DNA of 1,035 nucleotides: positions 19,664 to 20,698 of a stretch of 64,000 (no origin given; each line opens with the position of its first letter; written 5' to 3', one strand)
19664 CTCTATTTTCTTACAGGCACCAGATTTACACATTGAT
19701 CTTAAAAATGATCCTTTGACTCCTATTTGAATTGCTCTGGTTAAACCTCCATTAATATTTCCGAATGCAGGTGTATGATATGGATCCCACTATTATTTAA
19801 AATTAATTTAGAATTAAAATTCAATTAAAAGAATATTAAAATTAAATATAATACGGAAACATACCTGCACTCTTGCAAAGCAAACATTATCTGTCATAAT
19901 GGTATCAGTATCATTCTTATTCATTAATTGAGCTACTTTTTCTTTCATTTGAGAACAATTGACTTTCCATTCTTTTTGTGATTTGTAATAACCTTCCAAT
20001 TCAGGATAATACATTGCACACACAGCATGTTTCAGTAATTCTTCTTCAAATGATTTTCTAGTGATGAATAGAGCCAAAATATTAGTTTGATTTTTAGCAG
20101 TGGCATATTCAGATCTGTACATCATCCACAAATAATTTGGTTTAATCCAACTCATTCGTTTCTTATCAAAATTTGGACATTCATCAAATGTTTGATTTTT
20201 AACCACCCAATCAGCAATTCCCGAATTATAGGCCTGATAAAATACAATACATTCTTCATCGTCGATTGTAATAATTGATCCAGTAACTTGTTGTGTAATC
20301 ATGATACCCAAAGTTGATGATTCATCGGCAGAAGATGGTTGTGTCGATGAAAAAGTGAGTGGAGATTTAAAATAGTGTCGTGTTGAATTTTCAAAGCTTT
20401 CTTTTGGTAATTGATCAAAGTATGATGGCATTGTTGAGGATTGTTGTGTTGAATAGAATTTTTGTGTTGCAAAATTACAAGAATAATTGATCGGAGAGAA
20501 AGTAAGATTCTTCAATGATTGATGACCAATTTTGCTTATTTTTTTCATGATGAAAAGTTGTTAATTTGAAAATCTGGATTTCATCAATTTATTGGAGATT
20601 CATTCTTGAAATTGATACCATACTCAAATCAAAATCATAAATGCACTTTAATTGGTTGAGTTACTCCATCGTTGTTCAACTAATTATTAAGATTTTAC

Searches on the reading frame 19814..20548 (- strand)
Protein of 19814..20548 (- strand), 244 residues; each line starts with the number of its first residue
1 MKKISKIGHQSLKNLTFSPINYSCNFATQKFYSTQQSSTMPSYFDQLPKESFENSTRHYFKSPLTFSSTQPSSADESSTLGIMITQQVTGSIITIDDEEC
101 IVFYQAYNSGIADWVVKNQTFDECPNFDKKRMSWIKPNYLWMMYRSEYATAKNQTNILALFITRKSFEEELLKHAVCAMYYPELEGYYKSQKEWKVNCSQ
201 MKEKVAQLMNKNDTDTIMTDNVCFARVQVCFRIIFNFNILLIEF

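Call 48: search_protein_families(library=pfam, proteins=[window:19814-20548:-], max_evalue=0.05)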
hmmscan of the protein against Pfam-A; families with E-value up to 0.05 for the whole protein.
window:19814-20548:- (244 aa): 1 family
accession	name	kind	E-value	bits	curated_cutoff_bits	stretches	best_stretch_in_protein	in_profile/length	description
PF14124.11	DUF4291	-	6.7e-35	121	27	1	92-204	2-109/180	Domain of unknown function (DUF4291)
